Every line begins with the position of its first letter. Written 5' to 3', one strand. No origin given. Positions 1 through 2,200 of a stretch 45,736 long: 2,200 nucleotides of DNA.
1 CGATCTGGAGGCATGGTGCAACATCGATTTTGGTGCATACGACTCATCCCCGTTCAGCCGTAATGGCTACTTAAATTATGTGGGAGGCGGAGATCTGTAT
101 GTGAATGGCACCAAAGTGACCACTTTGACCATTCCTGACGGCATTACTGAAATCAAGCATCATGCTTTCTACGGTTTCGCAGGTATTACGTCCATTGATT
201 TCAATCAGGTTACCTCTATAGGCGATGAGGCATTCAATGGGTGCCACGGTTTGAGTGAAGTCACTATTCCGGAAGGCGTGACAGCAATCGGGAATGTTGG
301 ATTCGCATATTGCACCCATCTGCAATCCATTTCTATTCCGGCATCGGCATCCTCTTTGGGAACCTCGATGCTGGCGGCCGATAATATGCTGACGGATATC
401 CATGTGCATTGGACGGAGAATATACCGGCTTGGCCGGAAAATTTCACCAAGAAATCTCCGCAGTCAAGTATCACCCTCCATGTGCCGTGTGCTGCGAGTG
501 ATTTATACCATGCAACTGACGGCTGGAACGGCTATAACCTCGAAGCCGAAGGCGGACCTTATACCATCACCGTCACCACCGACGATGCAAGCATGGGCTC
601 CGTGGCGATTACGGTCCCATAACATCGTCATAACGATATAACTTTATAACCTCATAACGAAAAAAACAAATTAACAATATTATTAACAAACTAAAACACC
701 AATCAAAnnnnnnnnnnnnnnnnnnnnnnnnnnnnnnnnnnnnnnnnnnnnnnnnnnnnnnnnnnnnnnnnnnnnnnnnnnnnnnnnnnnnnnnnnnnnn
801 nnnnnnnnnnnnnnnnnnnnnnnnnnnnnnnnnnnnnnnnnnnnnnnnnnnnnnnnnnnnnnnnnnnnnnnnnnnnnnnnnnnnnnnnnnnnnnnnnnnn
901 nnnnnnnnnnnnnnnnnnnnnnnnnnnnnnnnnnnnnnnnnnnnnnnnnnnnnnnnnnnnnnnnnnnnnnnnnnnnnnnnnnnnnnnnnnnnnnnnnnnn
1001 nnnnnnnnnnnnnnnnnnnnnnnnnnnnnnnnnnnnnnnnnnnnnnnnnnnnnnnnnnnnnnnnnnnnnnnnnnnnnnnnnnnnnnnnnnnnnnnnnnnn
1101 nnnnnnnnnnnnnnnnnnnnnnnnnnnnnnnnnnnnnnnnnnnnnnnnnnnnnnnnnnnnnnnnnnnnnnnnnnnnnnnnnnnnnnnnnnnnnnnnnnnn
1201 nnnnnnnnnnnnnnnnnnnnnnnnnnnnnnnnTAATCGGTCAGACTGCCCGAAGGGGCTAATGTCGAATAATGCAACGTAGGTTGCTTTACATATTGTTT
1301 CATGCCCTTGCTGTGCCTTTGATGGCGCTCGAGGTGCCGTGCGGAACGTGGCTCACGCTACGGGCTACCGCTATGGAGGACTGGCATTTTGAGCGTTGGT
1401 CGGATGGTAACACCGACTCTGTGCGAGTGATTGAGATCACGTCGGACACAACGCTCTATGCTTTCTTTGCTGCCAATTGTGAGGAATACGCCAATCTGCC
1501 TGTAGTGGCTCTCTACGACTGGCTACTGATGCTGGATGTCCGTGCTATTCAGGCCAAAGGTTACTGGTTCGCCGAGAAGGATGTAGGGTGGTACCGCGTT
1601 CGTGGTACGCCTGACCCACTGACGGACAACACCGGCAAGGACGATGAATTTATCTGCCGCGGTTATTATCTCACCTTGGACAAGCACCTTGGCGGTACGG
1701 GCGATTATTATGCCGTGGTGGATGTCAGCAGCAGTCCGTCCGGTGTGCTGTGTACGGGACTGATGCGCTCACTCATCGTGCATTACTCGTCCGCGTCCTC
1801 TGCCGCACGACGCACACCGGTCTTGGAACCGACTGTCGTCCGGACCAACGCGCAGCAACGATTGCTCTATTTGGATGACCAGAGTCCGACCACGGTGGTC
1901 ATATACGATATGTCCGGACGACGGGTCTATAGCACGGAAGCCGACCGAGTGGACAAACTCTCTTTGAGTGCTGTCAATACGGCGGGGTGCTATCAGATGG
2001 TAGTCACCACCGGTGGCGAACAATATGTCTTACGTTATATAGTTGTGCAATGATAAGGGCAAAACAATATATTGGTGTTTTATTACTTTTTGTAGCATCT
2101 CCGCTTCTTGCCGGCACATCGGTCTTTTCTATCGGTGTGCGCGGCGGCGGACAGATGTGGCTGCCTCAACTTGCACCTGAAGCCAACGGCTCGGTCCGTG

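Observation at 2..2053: Three consecutive genes that sum to one BspA-type T9SS adhesin, cut twice at the same loop of an InlB-B-repeat domain, each cut carrying a new signal peptide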

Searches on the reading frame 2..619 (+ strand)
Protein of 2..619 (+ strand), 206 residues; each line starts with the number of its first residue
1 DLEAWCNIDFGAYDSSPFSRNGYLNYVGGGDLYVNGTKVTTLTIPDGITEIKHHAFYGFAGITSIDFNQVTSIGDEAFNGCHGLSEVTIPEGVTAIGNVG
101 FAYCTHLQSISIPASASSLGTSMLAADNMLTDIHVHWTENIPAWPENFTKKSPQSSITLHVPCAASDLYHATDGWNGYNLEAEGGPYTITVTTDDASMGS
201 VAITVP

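Call 5: search_protein_families(library=pfam, proteins=[window:2-619:+], max_evalue=1)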
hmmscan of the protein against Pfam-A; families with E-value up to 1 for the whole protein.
window:2-619:+ (206 aa): 2 families
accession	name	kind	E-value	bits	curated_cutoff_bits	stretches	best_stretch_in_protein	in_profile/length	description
PF13306.12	LRR_5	-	2.8e-21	76.2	27.7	1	36-135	10-108/127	BspA type Leucine rich repeat region (6 copies)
PF13855.12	LRR_8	-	0.0045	17.2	27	2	65-85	8-28/61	Leucine rich repeat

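Call 6: search_protein_families(library=ncbifam, proteins=[window:2-619:+], max_evalue=1)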
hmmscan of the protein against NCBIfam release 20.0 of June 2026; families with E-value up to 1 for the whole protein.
window:2-619:+ (206 aa): 2 families
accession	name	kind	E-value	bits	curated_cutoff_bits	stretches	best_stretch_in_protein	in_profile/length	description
NF047961.1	adhesin_HupY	equivalog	5.3e-06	24.8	1250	1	35-125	184-274/978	leucine-rich repeat adhesin HupY/LrrG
NF045861.1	glide_Gli349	exception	2.9e-05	20.9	1750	2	59-126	2676-2743/3169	gliding machinery surface structure protein Gli349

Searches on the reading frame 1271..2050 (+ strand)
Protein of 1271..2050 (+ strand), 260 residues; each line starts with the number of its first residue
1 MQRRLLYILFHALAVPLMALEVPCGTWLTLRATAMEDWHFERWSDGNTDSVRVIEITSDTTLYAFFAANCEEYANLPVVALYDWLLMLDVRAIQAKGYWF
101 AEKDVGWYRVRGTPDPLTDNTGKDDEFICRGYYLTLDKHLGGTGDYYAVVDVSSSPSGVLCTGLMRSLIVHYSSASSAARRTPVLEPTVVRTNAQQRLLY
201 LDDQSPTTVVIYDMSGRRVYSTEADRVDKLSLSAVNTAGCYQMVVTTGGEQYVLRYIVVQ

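Call 5: search_protein_families(library=pfam, proteins=[window:1271-2050:+], max_evalue=1)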
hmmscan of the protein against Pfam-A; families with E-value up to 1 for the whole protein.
window:1271-2050:+ (260 aa): 3 families
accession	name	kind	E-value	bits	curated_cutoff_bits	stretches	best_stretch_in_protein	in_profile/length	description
PF18998.6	Flg_new_2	-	0.0023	18.3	23.6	1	24-69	21-72/73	Divergent InlB B-repeat domain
PF18962.6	Por_Secre_tail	-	0.0045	17.7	27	1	204-257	19-74/75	Secretion system C-terminal sorting domain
PF15108.11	TMEM37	-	0.11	12.8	31.7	1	4-61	20-78/182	Voltage-dependent calcium channel gamma-like subunit protein family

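Call 6: search_protein_families(library=ncbifam, proteins=[window:1271-2050:+], max_evalue=1)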
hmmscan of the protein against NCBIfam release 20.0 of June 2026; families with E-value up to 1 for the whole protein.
window:1271-2050:+ (260 aa): 3 families
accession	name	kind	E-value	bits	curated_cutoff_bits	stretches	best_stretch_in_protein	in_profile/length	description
TIGR04183.1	Por_Secre_tail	domain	9.1e-08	32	23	1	198-258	12-71/72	T9SS type A sorting domain-containing protein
NF038113.1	T9SSA_dep_M36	equivalog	0.011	13.8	885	1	204-254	813-864/869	T9SS-dependent M36 family metallopeptidase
NF050177.1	TapA_OM_Porphy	equivalog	0.11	11.3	500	1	196-258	481-543/544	TapA/TapC family T9SS-dependent outer membrane protein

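Call 11: find_homologous_proteins(query=window:1271-2050:+)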
Query window:1271-2050:+ (260 aa): 221 proteins with E <= 0.001 among 730 candidates; the best 120 are listed.
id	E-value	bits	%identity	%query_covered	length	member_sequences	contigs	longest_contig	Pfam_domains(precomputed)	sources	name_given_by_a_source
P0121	6.4e-171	585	99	100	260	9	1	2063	-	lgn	-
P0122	3.1e-134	465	78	100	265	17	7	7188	-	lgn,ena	-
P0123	3.6e-133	461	82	93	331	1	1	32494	PF01018.29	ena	-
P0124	3.6e-114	399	68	100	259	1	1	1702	-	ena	-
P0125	5.3e-110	385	65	100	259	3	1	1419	-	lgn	-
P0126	4.6e-109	382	66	100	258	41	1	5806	-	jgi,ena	-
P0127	2.7e-108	380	65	100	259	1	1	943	-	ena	-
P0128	4.8e-108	379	65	100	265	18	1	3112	-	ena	-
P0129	7.6e-108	378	66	97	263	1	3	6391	-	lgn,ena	-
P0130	7.4e-107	375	64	100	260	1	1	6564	-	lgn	-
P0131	7.8e-107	375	64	100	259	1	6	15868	-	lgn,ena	-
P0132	1.8e-106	374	66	100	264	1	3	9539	-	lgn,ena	-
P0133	2.1e-105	370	64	99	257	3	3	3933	-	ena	-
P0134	8.8e-105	368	65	100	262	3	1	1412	-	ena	-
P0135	2.2e-104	367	62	100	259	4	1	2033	-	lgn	-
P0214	9.8e-76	273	56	87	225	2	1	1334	-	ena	-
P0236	3.4e-66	242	48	99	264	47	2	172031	-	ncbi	-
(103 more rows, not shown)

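Call 17: find_encoding_contigs(protein=P0236, flank=10000, max_places=3)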
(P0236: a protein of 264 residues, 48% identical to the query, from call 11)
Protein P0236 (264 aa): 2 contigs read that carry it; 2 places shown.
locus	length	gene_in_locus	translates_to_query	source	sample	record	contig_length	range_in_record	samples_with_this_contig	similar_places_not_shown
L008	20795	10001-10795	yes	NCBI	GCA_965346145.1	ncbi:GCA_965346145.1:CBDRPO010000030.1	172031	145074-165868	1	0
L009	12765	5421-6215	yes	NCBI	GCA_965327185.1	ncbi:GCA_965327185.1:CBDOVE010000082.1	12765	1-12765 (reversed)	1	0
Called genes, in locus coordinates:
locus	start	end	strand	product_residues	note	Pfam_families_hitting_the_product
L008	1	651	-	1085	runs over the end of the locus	PF13620:CarboxypepD_reg, PF13715:CarbopepD_reg_2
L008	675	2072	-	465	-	PF01336:tRNA_anti-codon, PF00152:tRNA-synt_2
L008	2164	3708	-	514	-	PF00772:DnaB, PF13481:AAA_25, PF03796:DnaB_C, PF06745:ATPase (weak)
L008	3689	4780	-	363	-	PF03308:MeaB, PF02492:cobW (faint)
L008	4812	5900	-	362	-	PF15780:ASH (faint), PF22544:HYDIN_VesB_CFA65-like_Ig, PF07610:DUF1573, PF22073:Cep192_D4 (faint), PF07610:DUF1573 (weak), PF22544:HYDIN_VesB_CFA65-like_Ig (weak)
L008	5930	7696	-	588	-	PF13328:HD_4, PF01966:HD (weak), PF04607:RelA_SpoT, PF02824:TGS, PF13291:ACT_4 (weak)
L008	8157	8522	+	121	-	-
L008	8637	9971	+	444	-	PF18998:Flg_new_2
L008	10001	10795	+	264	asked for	-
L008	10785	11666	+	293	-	-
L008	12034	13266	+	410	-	-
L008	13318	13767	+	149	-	PF02620:YceD (faint)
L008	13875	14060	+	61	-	PF01783:Ribosomal_L32p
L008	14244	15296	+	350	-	PF22421:SYY_C-terminal (faint), PF01479:S4, PF00849:PseudoU_synth_2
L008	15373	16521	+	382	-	PF17996:CE2_N, PF00657:Lipase_GDSL, PF13472:Lipase_GDSL_2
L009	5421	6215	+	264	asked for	-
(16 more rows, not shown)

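Call 21: find_related_loci(query=A2, collection=genome_contigs, flank=10000)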
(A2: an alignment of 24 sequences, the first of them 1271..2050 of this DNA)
Query A2 (260 aa) in genome_contigs; peptide patterns used: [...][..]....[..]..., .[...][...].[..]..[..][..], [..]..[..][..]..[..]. (x = any residue, [..] = any of these).
599 stretches matched a pattern (row limit reached: there are more); 420 encode a relative of the query (tblastn E <= 1e-3); the best 80 are kept; 80 distinct loci.
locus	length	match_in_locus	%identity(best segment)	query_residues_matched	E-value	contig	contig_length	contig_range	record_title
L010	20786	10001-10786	64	1-260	4e-109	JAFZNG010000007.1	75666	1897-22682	MAG: Paludibacteraceae bacterium isolate RGIG7921 Water_buffalos_Reticulum.Co__c973016, whole genome shotgun sequence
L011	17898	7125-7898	60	1-260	1e-102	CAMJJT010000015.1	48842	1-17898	MAG: uncultured Bacteroidales bacterium isolate SRR12081302_bin.7_metaWRAP_v1.3_MAG genome assembly, contig: ERZ12289775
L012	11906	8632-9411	59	1-260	3e-102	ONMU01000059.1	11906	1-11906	uncultured Bacteroidales bacterium isolate RUG454 genome assembly, contig: scaffold_3743, whole genome shotgun sequence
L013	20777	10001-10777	61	1-260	4e-101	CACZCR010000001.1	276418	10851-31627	MAG: uncultured Bacteroidales bacterium isolate RUG12502 genome assembly, contig: RUG12502_asm_1, whole genome shotgun s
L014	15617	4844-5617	59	1-260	4e-101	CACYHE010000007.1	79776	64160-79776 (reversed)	MAG: uncultured Bacteroidales bacterium isolate RUG11936 genome assembly, contig: RUG11936_asm_7, whole genome shotgun s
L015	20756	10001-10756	61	7-259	6e-98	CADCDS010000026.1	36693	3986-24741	MAG: uncultured Bacteroidales bacterium isolate RUG14556 genome assembly, contig: RUG14556_asm_26, whole genome shotgun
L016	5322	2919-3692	55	1-260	2e-94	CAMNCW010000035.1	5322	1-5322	MAG: uncultured Bacteroidales bacterium isolate SRR873599_bin.45_metaWRAP_v1.3_MAG genome assembly, contig: ERZ1756080.1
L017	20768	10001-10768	56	2-258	1e-93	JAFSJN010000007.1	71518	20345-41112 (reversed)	MAG: Paludibacteraceae bacterium isolate RGIG3200 Goat_Reticulum-1__c132937, whole genome shotgun sequence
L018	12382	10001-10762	56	1-260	2e-88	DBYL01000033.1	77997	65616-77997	MAG TPA_asm: Bacteroidales bacterium UBA1187 UBA1187_contig_6530, whole genome shotgun sequence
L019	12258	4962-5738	45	1-258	2e-73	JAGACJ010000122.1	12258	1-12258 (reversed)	MAG: Paludibacteraceae bacterium isolate RGIG8314 Water_buffalos_Rumen.Co__c5693023, whole genome shotgun sequence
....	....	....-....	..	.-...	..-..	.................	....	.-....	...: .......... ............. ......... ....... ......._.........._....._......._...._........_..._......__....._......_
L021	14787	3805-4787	46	16-258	3e-65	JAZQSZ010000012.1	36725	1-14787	MAG: Paludibacteraceae bacterium isolate T1900045194_TC20190190.MAGScoT_cleanbin_000055 SGB_5308_k141_1726347, whole gen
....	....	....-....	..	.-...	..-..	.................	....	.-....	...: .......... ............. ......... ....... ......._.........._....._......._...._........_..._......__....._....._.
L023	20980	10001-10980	46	24-258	5e-65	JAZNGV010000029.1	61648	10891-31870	MAG: Paludibacteraceae bacterium isolate T1900044699_TS20190165.MAGScoT_cleanbin_000006 SGB_1792_k141_1823640, whole gen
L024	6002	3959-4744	45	1-258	8e-65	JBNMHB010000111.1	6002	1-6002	MAG: Bacteroidales bacterium isolate CM_BacRF1569.133 k141_150954_length_6002_cov_22.0000, whole genome shotgun sequence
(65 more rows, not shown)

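Call 52: predict_structure(alignment_id=A6)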
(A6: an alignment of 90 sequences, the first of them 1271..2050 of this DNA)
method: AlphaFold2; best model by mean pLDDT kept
length: 260 residues; sequences in the alignment: 90
mean_pLDDT: 85.2   pTM: 0.54
mean pLDDT of the five models: 85.2, 83.4, 83.4, 83.1, 80.3
residues with pLDDT >= 90: 131; 70-90: 99; 50-70: 19; < 50: 11
segments of 3 or more residues with pLDDT < 50: 1-5, 11-13
pLDDT, mean of each block of 10 residues (from residue 1): 48 56 88 85 89 89 87 89 87 92 94 80 80 83 89 85 91 63 90 94 92 94 93 94 93 93
secondary structure, 60 per line:
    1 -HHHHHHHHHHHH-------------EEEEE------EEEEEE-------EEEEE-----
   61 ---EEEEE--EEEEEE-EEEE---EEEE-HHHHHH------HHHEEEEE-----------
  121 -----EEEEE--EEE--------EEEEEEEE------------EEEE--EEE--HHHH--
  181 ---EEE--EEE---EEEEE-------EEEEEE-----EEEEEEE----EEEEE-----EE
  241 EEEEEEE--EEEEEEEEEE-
elements in order: H2-13 E27-31 E38-43 E51-55 E64-68 E71-76 E78-81 E85-88 H90-95 E105-109 E126-130 E133-135 E144-151 E164-167 E170-172 H175-178 E184-186 E189-191 E195-199 E207-212 E218-224 E229-233 E239-247 E250-259
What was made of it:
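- On T9SS type A cargo (TIGR04183 / PF18962): The model shows a beta-sandwich at aa 184-259, and a signal peptide is present (calls 6, 52).
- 1820..2050 (+): T9SS type A C-terminal sorting domain of gene 3 (TIGR04183 at aa 198-258; beta-sandwich at aa 184-259 in the model). Calls 6, 52.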

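Call 56: fold_search(model_id=the predicted structure, library=pdb)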
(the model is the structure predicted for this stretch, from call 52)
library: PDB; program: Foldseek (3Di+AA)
matches with E <= 10: 1961; with E <= 0.001: 83
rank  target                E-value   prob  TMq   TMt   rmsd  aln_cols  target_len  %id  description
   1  7y8s_A                8.3e-05  1.00  0.26  0.25  18.3       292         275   12  Crystal structure of sDscam FNIII1-3 domains, isoform beta2v6 (released 2023-05-24)
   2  8d82_A                9.7e-05  0.99  0.21  0.11  14.8       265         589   10  Cryo-EM structure of human IL-6 signaling complex in detergent: model containing full extracellular domains (released 2023-03-29)
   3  3l5j_A                1.0e-04  0.99  0.23  0.21  15.7       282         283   10  Crystal structure of FnIII domains of human GP130 (Domains 4-6) (released 2010-05-12)
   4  7y6e_A                1.3e-04  1.00  0.25  0.30   9.0       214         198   15  Crystal structure of sDscam FNIII23 domains, isoform Beta2v6 (released 2023-05-24)
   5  3l5i                  1.5e-04  0.99  0.24  0.22  15.8       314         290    7  Crystal structure of FnIII domains of human GP130 (Domains 4-6) (released 2010-05-12)
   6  5n47_F                1.6e-04  0.99  0.26  0.25  14.4       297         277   12  Structure of Anticalin N7E in complex with the three-domain fragment Fn7B8 of human oncofetal fibronectin (released 2018-02-14)
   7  4doh_E                1.7e-04  1.00  0.31  0.36   7.8       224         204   14  IL20/IL201/IL20R2 Ternary Complex (released 2012-07-18)
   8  5e55_A                1.7e-04  1.00  0.23  0.20  15.7       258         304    9  Crystal structure of mouse CNTN6 FN1-FN3 domains (released 2016-08-31)
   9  9fly_A                1.8e-04  0.99  0.22  0.09  17.6       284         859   13  CryoEM structure of the base (4151-5009) in the grappling hook protein A (GhpA) in the bacterium Aureispira sp. CCB-QB (released 2024-10-16)
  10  6tpw                  1.8e-04  0.99  0.24  0.19  15.0       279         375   12  Crystal structures of FNIII domain one through four of the human leucocyte common antigen-related protein ( LAR) (released 2020-05-13)
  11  8qy5_A                1.8e-04  0.99  0.23  0.11  15.8       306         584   10  Structure of interleukin 6. (released 2024-02-21)
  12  8qy6_A                1.8e-04  0.99  0.23  0.11  15.8       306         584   10  Structure of interleukin 6 (gp130 P496L mutant). (released 2024-02-21)
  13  8w90_F                2.4e-04  1.00  0.25  0.36  15.2       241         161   11  crystal structure of CD4-D1D2 with Nb457 (released 2024-09-04)
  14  3s4s_H                2.7e-04  1.00  0.26  0.35  16.0       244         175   11  Crystal structure of CD4 mutant bound to HLA-DR1 (released 2011-09-21)
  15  5fo7_A                2.8e-04  1.00  0.25  0.11  12.1       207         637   12  Crystal Structure of Human Complement C3b at 2.8 Angstrom resolution (released 2016-04-06)
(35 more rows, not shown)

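Call 64: search_protein_representatives(alignment_id=A6)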
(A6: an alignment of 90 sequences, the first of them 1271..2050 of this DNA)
Query: 90 sequences, 259 profile positions. Proteins with E-value up to 0.001 (for the whole library): 11292; up to 1e-10: 4729; up to 1e-30: 1038. The best 150 are listed.
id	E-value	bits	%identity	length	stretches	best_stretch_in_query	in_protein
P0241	0.0e+00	1253.1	-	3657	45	15-70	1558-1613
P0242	3.1e-294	986.8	-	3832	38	19-70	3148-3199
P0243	6.2e-193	654.8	-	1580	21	25-79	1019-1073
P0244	1.3e-191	650.4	-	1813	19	6-71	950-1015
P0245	6.3e-188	638.4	-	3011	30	21-74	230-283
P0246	1.7e-186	633.6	-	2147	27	25-72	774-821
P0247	1.0e-182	621.3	-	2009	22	19-69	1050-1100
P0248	6.3e-161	549.9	-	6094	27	25-69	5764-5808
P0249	1.4e-151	519.3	-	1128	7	17-258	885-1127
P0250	1.7e-151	518.9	-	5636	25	21-80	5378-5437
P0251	2.3e-151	518.6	-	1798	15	6-70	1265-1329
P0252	9.1e-149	510.0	-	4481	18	15-258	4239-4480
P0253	6.2e-147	504.0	-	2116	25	28-69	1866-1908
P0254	7.9e-142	487.3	-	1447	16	26-75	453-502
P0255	5.1e-140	481.4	-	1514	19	23-74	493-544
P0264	8.2e-123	424.9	-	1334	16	28-69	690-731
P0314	2.0e-96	338.5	-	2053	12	26-68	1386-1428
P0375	6.7e-82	290.9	-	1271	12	31-80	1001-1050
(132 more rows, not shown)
